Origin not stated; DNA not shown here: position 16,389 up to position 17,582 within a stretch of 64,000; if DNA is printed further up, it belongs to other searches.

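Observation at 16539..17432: Mtd-like DGR targets uncoupled from the virion: early-region location and apparently no N-terminal beta-prism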

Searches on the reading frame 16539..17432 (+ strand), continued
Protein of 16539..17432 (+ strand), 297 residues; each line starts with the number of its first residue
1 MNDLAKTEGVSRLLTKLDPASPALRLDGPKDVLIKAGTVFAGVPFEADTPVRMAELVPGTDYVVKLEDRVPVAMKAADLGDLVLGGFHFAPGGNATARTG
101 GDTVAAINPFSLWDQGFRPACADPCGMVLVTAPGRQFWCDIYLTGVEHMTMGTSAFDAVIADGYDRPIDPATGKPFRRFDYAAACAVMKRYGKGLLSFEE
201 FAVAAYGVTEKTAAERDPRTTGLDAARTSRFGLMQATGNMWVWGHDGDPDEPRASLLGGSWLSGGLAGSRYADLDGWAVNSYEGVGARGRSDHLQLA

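Call 55: find_related_loci(query=A2, collection=genome_contigs, flank=10000)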
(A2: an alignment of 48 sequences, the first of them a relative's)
Query A2 (297 aa) in genome_contigs; peptide patterns used: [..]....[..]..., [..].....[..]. (x = any residue, [..] = any of these).
94 stretches matched a pattern; 61 encode a relative of the query (tblastn E <= 1e-3); 60 distinct loci.
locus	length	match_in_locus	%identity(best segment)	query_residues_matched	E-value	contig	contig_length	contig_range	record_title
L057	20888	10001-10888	68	1-295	4e-127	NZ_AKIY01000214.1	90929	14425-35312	Bradyrhizobium sp. YR681 PMI42_contig_600.600, whole genome shotgun sequence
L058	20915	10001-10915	58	1-297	4e-104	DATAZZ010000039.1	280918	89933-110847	MAG TPA_asm: Rhizomicrobium sp. isolate SMAG_U5718 k141_993220, whole genome shotgun sequence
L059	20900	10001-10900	60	1-295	3e-102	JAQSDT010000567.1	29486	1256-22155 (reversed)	MAG: bacterium isolate D1-2020 MAG008 NODE_353_length_29486_cov_7.047773, whole genome shotgun sequence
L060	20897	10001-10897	56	1-296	5e-101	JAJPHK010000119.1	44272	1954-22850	MAG: Alphaproteobacteria bacterium isolate Centralia_MAG_164 k107_33155569, whole genome shotgun sequence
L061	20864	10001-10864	60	14-296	1e-100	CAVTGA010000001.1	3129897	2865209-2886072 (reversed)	MAG: uncultured Alphaproteobacteria bacterium isolate MFD09212.bin.1.19 genome assembly, contig: contig_3010, whole geno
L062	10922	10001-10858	60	14-296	1e-98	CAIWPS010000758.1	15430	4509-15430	MAG: uncultured beta proteobacterium isolate B12_bin-2762 genome assembly, contig: bin-2762:758/866, whole genome shotgu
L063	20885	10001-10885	57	6-296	1e-97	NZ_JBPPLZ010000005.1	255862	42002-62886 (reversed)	MAG: Nitrobacter sp. isolate MAG1 NODE_160_length_255862_cov_63.149545, whole genome shotgun sequence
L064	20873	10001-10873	60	13-296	1e-104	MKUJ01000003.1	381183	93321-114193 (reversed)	MAG: Afipia sp. 64-13 SCNpilot_expt_1000_bf_scaffold_199, whole genome shotgun sequence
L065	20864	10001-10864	57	14-297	3e-95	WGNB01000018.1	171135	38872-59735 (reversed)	MAG: Rhodopseudomonas sp. isolate RI_341 c_000000131684, whole genome shotgun sequence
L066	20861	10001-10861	56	13-296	8e-94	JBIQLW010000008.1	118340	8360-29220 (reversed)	MAG: Bradyrhizobiaceae bacterium isolate mag.1g NODE_196_length_118340, whole genome shotgun sequence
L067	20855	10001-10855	59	14-295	1e-93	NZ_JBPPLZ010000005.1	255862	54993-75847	MAG: Nitrobacter sp. isolate MAG1 NODE_160_length_255862_cov_63.149545, whole genome shotgun sequence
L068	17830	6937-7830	49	1-297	1e-92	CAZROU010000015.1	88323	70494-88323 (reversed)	MAG TPA_asm: uncultured Mesorhizobium sp. isolate binchicken_co322_75 genome assembly, contig: NODE_505_length_88323_cov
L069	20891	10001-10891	52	4-294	4e-91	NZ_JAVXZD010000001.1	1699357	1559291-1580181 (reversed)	Mesorhizobium sp. SP-1A contig1, whole genome shotgun sequence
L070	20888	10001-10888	53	13-297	3e-88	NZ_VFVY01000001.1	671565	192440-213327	Mesorhizobium sp. B2-3-4 contig_1, whole genome shotgun sequence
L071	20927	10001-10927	53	1-296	5e-88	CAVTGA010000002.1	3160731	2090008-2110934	MAG: uncultured Alphaproteobacteria bacterium isolate MFD09212.bin.1.19 genome assembly, contig: contig_3143, whole geno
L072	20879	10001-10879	53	5-296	2e-87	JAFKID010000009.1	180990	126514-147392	MAG: Mesorhizobium sp. isolate SCN18_13_7_16_R1_B_65_18 SCN18_13_7_16_R1_B_scaffold_82, whole genome shotgun sequence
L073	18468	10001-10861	51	20-297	2e-86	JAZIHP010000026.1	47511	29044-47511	MAG: Alphaproteobacteria bacterium isolate R2July2020-bin.35 R2July2020-bin.35_NODE_186_length_475113.813397, whole geno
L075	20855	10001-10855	53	14-294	1e-86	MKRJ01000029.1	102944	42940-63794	MAG: Rhizobiales bacterium 65-79 SCNpilot_cont_1000_bf_scaffold_360, whole genome shotgun sequence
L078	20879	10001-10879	50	6-295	1e-81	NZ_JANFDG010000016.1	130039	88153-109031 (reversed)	Shinella pollutisoli strain KCTC 52677 Scaffold16, whole genome shotgun sequence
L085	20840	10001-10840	47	14-295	4e-75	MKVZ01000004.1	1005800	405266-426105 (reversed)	MAG: Rhizobiales bacterium 63-22 SCNpilot_cont_500_bf_scaffold_17, whole genome shotgun sequence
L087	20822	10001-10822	54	22-293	1e-84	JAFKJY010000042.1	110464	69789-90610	MAG: Hyphomicrobiales bacterium isolate SCN18_10_11_15_R4_B_69_13 SCN18_10_11_15_R4_B_scaffold_188, whole genome shotgun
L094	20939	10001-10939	41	9-294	3e-51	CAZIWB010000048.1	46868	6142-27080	MAG TPA_asm: uncultured Cellvibrionaceae bacterium isolate SRP193066_co1_141 genome assembly, contig: NODE_882_length_46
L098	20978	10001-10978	39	10-296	8e-46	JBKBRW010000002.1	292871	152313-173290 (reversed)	MAG: Thiobacillus sp. isolate 21H_023.bin.34 NODE_2_length_292871_cov_14.911337, whole genome shotgun sequence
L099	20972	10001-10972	36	13-293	5e-44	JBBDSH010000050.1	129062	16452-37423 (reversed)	MAG: Gammaproteobacteria bacterium isolate LejiaC_57_24 Lejia_C_264_length_129062_cov_14, whole genome shotgun sequence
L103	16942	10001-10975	38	4-296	3e-43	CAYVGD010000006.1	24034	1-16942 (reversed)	MAG TPA_asm: uncultured Polaromonas sp. isolate binchicken_co139_169 genome assembly, contig: NODE_3633_length_24034_cov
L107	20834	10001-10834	36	14-295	6e-41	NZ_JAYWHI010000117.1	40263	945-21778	MAG: Polaromonas sp. isolate GLR68_GL53_UP_2_metabat_54 GLR68_GL53_UP_2_metabat_54_116, whole genome shotgun sequence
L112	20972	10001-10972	34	13-294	3e-35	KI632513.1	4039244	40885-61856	Rhodopseudomonas palustris JSC-3b genomic scaffold Scaffold1, whole genome shotgun sequence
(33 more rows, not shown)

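Call 59: search_protein_families(library=phrogs, proteins=[L075:14215-15354:+, L004:5002-5970:+, L078:4563-5060:-, L066:7309-8289:+, L009:7197-9128:+, L064:6778-7941:+, L094:13495-14787:+, L112:4677-5615:+, L107:4923-5999:+, L098:53-1972:+], max_evalue=0.001)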
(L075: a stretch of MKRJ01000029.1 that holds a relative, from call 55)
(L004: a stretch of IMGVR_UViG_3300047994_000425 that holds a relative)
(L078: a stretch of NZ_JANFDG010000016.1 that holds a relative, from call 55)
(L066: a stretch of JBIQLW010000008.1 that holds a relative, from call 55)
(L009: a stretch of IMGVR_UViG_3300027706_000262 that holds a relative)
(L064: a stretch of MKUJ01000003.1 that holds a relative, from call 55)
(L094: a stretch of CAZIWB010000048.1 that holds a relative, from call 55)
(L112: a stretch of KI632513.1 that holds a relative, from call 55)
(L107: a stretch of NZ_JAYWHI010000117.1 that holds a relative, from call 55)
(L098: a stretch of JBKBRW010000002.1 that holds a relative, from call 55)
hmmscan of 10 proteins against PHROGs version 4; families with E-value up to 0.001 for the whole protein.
L075:14215-15354:+ (379 aa): 1 family
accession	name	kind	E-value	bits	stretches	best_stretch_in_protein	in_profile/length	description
phrog_2045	-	unknown function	2.2e-107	359.9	1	1-374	1-286/299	-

L004:5002-5970:+ (322 aa): 13 families
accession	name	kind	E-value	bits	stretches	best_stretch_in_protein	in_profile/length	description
phrog_3757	-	unknown function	2.8e-60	205.7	1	24-243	92-309/367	-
phrog_10401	-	other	7.9e-27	95.2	1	37-201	438-596/667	ATPase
phrog_9172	-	unknown function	1.9e-21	77.5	1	57-194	106-247/509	-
phrog_30773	-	unknown function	2.6e-13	50.2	1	61-205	199-347/666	-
phrog_7485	-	unknown function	1.5e-08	35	1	33-192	201-362/430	-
phrog_168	-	DNA, RNA and nucleotide metabolism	1.7e-07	32.2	1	61-193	45-160/314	clamp loader of DNA polymerase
phrog_16448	-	other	2.1e-06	27.3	1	59-194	450-596/680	ATPase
phrog_8638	-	unknown function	3.3e-06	27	1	59-210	306-457/568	-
phrog_296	-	integration and excision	4.1e-06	26.8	1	62-132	322-400/626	DNA transposition protein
phrog_5534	-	unknown function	4.5e-05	23.8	1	61-161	30-127/273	-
phrog_11838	-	DNA, RNA and nucleotide metabolism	4.5e-05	23.8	1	36-137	28-115/420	clamp loader of DNA polymerase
phrog_4339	-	unknown function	4.9e-05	23.6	0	121-162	357-395/552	-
phrog_761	-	other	0.00063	20.5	0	63-85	24-46/362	thymidylate kinase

L078:4563-5060:- (165 aa): 1 family
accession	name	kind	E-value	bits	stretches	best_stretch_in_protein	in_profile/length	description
phrog_101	-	transcription regulation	3.5e-18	67.1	1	6-151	17-165/203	CII-like transcriptional activator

L066:7309-8289:+ (326 aa): 4 families
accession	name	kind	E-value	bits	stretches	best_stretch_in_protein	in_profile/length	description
phrog_1033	-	DNA, RNA and nucleotide metabolism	1.7e-12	48.8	1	66-251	13-218/334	ParB-like partition protein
phrog_6218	-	DNA, RNA and nucleotide metabolism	1.6e-06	28.5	1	125-227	44-147/506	ParB-like partition protein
phrog_2558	-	unknown function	3.3e-06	27.2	1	90-213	52-184/342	-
phrog_723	-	DNA, RNA and nucleotide metabolism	0.00073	20.4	0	122-169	46-95/223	ParB-like partition protein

L009:7197-9128:+ (643 aa): 2 families
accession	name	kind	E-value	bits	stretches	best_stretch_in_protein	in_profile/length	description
phrog_7783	-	unknown function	1.5e-78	266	1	40-641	4-619/634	-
phrog_1033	-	DNA, RNA and nucleotide metabolism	8.9e-15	56.3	1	40-243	35-243/334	ParB-like partition protein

L064:6778-7941:+ (387 aa): 2 families
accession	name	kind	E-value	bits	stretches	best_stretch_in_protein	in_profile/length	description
phrog_947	-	DNA, RNA and nucleotide metabolism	8.2e-59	200.4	1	24-385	3-363/368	DNA polymerase processivity factor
phrog_3007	-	DNA, RNA and nucleotide metabolism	3.3e-06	28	1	170-270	18-120/190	RusA-like Holliday junction resolvase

L094:13495-14787:+ (430 aa): 3 families
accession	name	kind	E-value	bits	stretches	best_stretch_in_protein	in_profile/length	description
phrog_23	-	tail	2.9e-41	142.8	1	19-427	21-479/496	tail sheath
phrog_13288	-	unknown function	3.3e-11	44.1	1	223-400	15-185/208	-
phrog_11242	-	unknown function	0.00035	21.7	1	47-124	31-103/128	-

L112:4677-5615:+ (312 aa): 2 families
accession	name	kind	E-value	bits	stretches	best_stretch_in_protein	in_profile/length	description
phrog_4226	-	tail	1.1e-30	107.7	1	89-306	3-221/228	baseplate protein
phrog_6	-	tail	1.1e-18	68.2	1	1-310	50-407/548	baseplate wedge subunit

L107:4923-5999:+ (358 aa): 6 families
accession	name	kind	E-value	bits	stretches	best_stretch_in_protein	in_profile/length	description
phrog_52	-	tail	4.8e-106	357.2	1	15-353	182-518/677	tail protein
phrog_20686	-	unknown function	3.8e-29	102.6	1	251-351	6-106/135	-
phrog_4456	-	unknown function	4.6e-26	92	1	18-132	11-122/126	-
phrog_12925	-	tail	2.6e-08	34.9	1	156-347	3-216/227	tail protein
phrog_33062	-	unknown function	4.9e-08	34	1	301-348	1-48/54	-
phrog_196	-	tail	4.6e-06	26.5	1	77-352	147-364/536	baseplate hub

L098:53-1972:+ (639 aa): 11 families
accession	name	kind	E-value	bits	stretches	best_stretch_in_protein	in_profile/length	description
phrog_10475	-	lysis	4e-150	502.7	1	2-637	86-698/700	endolysin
phrog_1044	-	lysis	1.8e-32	113.5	2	207-409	237-428/900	endolysin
phrog_36437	-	unknown function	9.1e-22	78.8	1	2-308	78-336/374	-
phrog_37649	-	tail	3.3e-18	65.4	1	208-410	1216-1418/2006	tail length tape measure protein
phrog_669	-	lysis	2.7e-14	52.5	1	98-391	831-1097/1946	endolysin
phrog_2013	-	tail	1.2e-11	45.1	1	150-350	432-593/657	lytic tail protein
phrog_14342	-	tail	3.1e-10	41.2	1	229-343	173-269/272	lytic tail fiber protein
phrog_19855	-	head and packaging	1.6e-08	33.6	1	187-309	1053-1168/1257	virion structural protein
phrog_28504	-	tail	2.9e-08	33.9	1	230-341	266-355/597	lytic tail fiber protein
phrog_35577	-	unknown function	5.3e-06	27.2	1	221-313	36-115/331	-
phrog_28014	-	unknown function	0.00079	20.1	0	231-305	68-135/224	-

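Call 64: search_protein_families(library=phrogs, proteins=[L066:12876-15635:+, L066:15850-17403:+, L066:12599-12946:+, L009:12156-13808:+, L009:13805-14617:+, L112:6832-9153:+, L073:8971-9246:+, L063:14133-15053:+, L103:4887-8492:+, L099:7437-9647:+], max_evalue=0.001)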
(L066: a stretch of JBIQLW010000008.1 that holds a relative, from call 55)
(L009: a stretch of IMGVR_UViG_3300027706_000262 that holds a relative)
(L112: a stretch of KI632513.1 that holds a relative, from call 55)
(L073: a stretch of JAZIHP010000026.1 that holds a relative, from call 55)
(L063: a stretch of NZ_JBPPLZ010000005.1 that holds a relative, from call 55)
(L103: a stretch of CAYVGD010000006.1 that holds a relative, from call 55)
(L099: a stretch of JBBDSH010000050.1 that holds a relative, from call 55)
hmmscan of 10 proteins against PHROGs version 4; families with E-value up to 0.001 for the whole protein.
L066:12876-15635:+ (919 aa): 2 families
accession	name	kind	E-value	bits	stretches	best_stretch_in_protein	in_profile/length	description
phrog_17470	-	unknown function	7.2e-169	564.2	1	152-912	1-751/755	-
phrog_5986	-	unknown function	0.00023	21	1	589-677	76-160/409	-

L066:15850-17403:+ (517 aa): 10 families
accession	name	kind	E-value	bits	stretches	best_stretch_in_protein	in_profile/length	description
phrog_972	-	tail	5.8e-14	51.8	1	159-245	643-730/1246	tail fiber protein proximal subunit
phrog_910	-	tail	1e-13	52.4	1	128-233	32-129/497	tail collar fiber protein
phrog_30320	-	unknown function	1.9e-09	38.1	1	196-294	91-184/452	-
phrog_8443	-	tail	7.5e-08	32.7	1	158-195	139-176/636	tail fiber protein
phrog_4849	-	tail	3.5e-07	30.1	1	155-196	135-176/788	tail protein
phrog_35342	-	tail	6e-07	29.5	1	159-262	248-346/469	tail fiber protein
phrog_4757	-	unknown function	3.7e-05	24.1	1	234-394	139-265/359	-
phrog_3971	-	unknown function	4.2e-05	23.7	1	255-343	88-181/331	-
phrog_15547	-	unknown function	4.8e-05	23.8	1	158-196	139-177/373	-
phrog_16472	-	tail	0.00068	19.4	0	202-308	244-346/496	tail fiber protein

L066:12599-12946:+ (115 aa): 0 families

L009:12156-13808:+ (550 aa): 10 families
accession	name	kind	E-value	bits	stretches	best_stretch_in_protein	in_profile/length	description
phrog_1456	-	DNA, RNA and nucleotide metabolism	2.5e-13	50.8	1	131-228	5-102/365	DNA binding protein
phrog_27492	-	unknown function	2e-12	48.2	1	122-229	7-113/304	-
phrog_428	-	DNA, RNA and nucleotide metabolism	1.2e-10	42.1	1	120-236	69-192/455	replication initiation protein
phrog_4707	-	DNA, RNA and nucleotide metabolism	3.5e-10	40.9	1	134-280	12-159/409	replication initiation protein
phrog_270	-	DNA, RNA and nucleotide metabolism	3.9e-10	40.7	1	130-287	23-164/383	replication initiation protein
phrog_4221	-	DNA, RNA and nucleotide metabolism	6e-10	39.9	1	130-220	4-94/325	replication initiation protein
phrog_11718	-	unknown function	1e-09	39.6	1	130-224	3-99/105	-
phrog_186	-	DNA, RNA and nucleotide metabolism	7.6e-08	33.4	1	130-233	13-122/308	DnaD-like helicase loader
phrog_37920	-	DNA, RNA and nucleotide metabolism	7.1e-06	26.4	1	142-206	15-79/245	HTH DNA binding protein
phrog_345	-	DNA, RNA and nucleotide metabolism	4.2e-05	24.4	1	139-284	23-187/297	replication initiation O-like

L009:13805-14617:+ (270 aa): 1 family
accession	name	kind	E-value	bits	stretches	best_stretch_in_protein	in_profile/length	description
phrog_9306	-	unknown function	2.4e-25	90.5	1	4-226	5-260/266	-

L112:6832-9153:+ (773 aa): 2 families
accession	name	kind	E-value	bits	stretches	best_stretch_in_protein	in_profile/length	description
phrog_17470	-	unknown function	8.6e-126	421.8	1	4-770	4-752/755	-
phrog_877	-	unknown function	4.1e-07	29.1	1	436-674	785-1046/1141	-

L073:8971-9246:+ (91 aa): 0 families

L063:14133-15053:+ (306 aa): 4 families
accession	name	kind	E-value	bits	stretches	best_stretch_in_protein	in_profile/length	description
phrog_56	-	other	1.8e-57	197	1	2-283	56-331/647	DNA methyltransferase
phrog_1996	-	other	6.1e-22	79.2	1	133-277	3-143/150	DNA methyltransferase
phrog_23217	-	unknown function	1.2e-16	61.9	1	8-110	4-106/109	-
phrog_13242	-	unknown function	3.9e-10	40.3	1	15-194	33-197/450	-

L103:4887-8492:+ (1201 aa): 17 families
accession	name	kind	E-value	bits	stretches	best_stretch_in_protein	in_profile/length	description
phrog_13338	-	unknown function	1.9e-49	169.7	1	8-550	13-498/903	-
phrog_8462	-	tail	1.1e-34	121.3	1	11-634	28-602/672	tail length tape measure protein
phrog_25966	-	tail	2.5e-29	102.5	2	864-1066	1072-1272/1651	tail length tape measure protein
phrog_8125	-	tail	1.1e-28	101.6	1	32-234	70-276/578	tail length tape measure protein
phrog_9483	-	tail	2e-20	73.9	1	28-573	39-527/657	tail length tape measure protein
phrog_2854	-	tail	2.2e-20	74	1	16-574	36-621/855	tail length tape measure protein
phrog_2276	-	tail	2.5e-20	73.8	1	13-233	47-284/673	tail length tape measure protein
phrog_33680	-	unknown function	4.9e-15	55.7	1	21-245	283-512/726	-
phrog_3981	-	tail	1.4e-14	55.1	1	24-297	43-311/584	tail length tape measure protein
phrog_7740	-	tail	2.8e-14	52.4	1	811-1012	1177-1383/2151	tail length tape measure protein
phrog_9388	-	unknown function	6.5e-13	49.3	1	14-234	20-236/615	-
phrog_22443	-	unknown function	4.5e-11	42.6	1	56-231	80-250/1064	-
phrog_24709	-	tail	1e-10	41.6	1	806-989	727-917/1069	tail length tape measure protein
phrog_12506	-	tail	8.4e-08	33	1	15-148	18-157/218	tail length tape measure protein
phrog_33360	-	tail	1.9e-06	27.1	1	44-235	391-584/1239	tail length tape measure protein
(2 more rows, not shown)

L099:7437-9647:+ (736 aa): 4 families
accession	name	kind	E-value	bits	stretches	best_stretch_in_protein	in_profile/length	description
phrog_1101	-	tail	2.8e-266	888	1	1-734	76-815/1405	tail protein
phrog_6284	-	tail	3.5e-197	658.8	1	1-715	1-754/1280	tail protein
phrog_21247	-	tail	4.2e-87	293.8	1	1-456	1-469/508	tail protein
phrog_4271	-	tail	2.6e-09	36.4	1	2-106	94-184/1309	tail protein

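Call 66: search_protein_families(library=phrogs, proteins=[L064:18454-20169:+, L016:14903-17170:+, L004:17536-19479:+, L016:13191-15017:+, L019:12672-14306:+, L072:14535-16121:+, L075:15245-16789:+, L085:13705-15354:+, L085:17676-19583:-, L087:17564-19264:-], max_evalue=0.001)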
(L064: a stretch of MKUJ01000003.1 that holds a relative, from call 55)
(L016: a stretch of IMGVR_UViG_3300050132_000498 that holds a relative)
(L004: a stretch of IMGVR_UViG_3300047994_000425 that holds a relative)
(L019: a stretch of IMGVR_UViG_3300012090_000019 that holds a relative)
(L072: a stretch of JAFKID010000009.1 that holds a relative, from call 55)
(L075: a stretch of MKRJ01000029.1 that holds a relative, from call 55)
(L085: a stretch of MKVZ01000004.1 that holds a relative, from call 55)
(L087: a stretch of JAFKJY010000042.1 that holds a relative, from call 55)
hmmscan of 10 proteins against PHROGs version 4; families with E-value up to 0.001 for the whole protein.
L064:18454-20169:+ (571 aa): 7 families
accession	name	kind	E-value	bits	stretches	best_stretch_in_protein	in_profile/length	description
phrog_9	-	head and packaging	4.8e-77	261.5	1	26-559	181-670/812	terminase large subunit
phrog_7622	-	head and packaging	5.4e-43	148.2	1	1-221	4-221/224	terminase large subunit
phrog_2699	-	head and packaging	1.1e-38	133.9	1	275-562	29-303/315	terminase large subunit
phrog_35587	-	head and packaging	9.4e-30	105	1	180-370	15-191/191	terminase large subunit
phrog_11206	-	unknown function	1.8e-23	83.7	1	1-96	4-98/101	-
phrog_7331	-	head and packaging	1.2e-10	42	1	489-558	29-98/113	terminase large subunit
phrog_2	-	head and packaging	9e-05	22.4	1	64-461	275-537/807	terminase large subunit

L016:14903-17170:+ (755 aa): 10 families
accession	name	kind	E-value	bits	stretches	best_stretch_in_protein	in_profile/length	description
phrog_1156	-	DNA, RNA and nucleotide metabolism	9.1e-120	402.6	1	135-737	295-841/855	DNA primase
phrog_6088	-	DNA, RNA and nucleotide metabolism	9.6e-96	322.9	1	223-711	309-752/772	DNA primase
phrog_1829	-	DNA, RNA and nucleotide metabolism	2.2e-92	311.5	1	243-724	310-758/772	DNA primase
phrog_2478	-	DNA, RNA and nucleotide metabolism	1e-90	306.1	1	219-709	371-826/854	DNA polymerase/primase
phrog_16950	-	DNA, RNA and nucleotide metabolism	2.1e-65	222.1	1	246-702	355-807/843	DNA primase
phrog_864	-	DNA, RNA and nucleotide metabolism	7.4e-62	211.1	1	377-706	282-603/1064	DNA primase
phrog_1883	-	DNA, RNA and nucleotide metabolism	3.9e-56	191.8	1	257-721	274-747/756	DNA helicase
phrog_7601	-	unknown function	5.1e-38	132.1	1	450-712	5-262/289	-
phrog_16213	-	DNA, RNA and nucleotide metabolism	2.7e-06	26.9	1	463-661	394-582/732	DNA primase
phrog_2249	-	DNA, RNA and nucleotide metabolism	9e-06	25.6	1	385-707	455-762/802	DNA primase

L004:17536-19479:+ (647 aa): 9 families
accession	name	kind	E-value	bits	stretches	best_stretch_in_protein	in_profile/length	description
phrog_15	-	head and packaging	2.2e-175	587.2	1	6-640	335-972/1330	terminase large subunit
phrog_21311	-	head and packaging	1.7e-28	101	1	107-309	2-209/218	terminase large subunit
phrog_15657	-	unknown function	1.4e-25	91.2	1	297-494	24-219/230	-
phrog_37509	-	unknown function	2.2e-21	77.7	1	468-599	1-133/189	-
phrog_16406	-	unknown function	6.2e-19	69.1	1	300-601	105-401/601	-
phrog_675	-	head and packaging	1.8e-15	57.3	1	67-395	53-378/576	terminase large subunit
phrog_3028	-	unknown function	2.6e-13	51.3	1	435-581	14-158/203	-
phrog_4145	-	head and packaging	3.3e-05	24.3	1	18-201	20-202/209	terminase large subunit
phrog_3925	-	head and packaging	0.00015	22.5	1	23-135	37-146/150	terminase large subunit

L016:13191-15017:+ (608 aa): 6 families
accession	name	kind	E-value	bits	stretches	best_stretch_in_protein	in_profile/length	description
phrog_510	-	DNA, RNA and nucleotide metabolism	2.7e-70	238.9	1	217-606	8-348/667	DNA primase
phrog_6444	-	DNA, RNA and nucleotide metabolism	8.7e-13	48.9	1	221-371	6-148/577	DNA primase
phrog_11992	-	unknown function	2e-05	25.9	1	274-349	47-121/177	-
phrog_360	-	DNA, RNA and nucleotide metabolism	4.3e-05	24.6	1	273-349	50-123/133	DNA primase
phrog_2249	-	DNA, RNA and nucleotide metabolism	0.0001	22.1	1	251-492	15-223/802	DNA primase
phrog_18097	-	DNA, RNA and nucleotide metabolism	0.00021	21.9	1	221-307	3-87/199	DNA primase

L019:12672-14306:+ (544 aa): 2 families
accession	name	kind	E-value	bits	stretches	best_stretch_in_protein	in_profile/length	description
phrog_22470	-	DNA, RNA and nucleotide metabolism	5.7e-23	82.3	1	115-246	2-134/340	replication protein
phrog_3992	-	DNA, RNA and nucleotide metabolism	2.9e-07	31.4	1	127-247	2-117/345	primosomal protein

L072:14535-16121:+ (528 aa): 3 families
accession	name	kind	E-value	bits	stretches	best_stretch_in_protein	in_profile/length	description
phrog_382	-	tail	2.9e-52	179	1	59-393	78-405/655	minor tail protein with lysin activity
phrog_13201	-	unknown function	2e-16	60.9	1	75-395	54-378/616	-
phrog_22561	-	tail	8.4e-12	44.4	1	53-391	942-1273/1318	minor tail protein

L075:15245-16789:+ (514 aa): 8 families
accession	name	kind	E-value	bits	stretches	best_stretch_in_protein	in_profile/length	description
phrog_4433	-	unknown function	5.6e-82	276.6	2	97-320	3-222/312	-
phrog_14105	-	unknown function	1.1e-13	52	1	104-267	7-163/297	-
phrog_36982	-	unknown function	4.5e-08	32.4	1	241-365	376-494/944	-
phrog_6320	-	tail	1.1e-06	28.7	1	237-360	79-211/745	tail fiber protein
phrog_29268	-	unknown function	1.2e-05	24.7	1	241-359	418-536/653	-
phrog_8745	-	tail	2.1e-05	23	1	239-359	1397-1516/1803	tail fiber protein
phrog_5073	-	tail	2.6e-05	24.4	1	252-359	248-358/519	tail fiber protein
phrog_819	-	tail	2.7e-05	23.6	1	248-358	476-731/1024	tail protein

L085:13705-15354:+ (549 aa): 3 families
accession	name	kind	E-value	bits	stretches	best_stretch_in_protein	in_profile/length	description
phrog_1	-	integration and excision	4.2e-39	136.3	1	141-520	120-461/611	integrase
phrog_216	-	integration and excision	6e-13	49.5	1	332-516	79-249/301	integrase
phrog_7685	-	integration and excision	1.7e-05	25.5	1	434-505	163-235/240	integrase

L085:17676-19583:- (635 aa): 0 families

L087:17564-19264:- (566 aa): 0 families
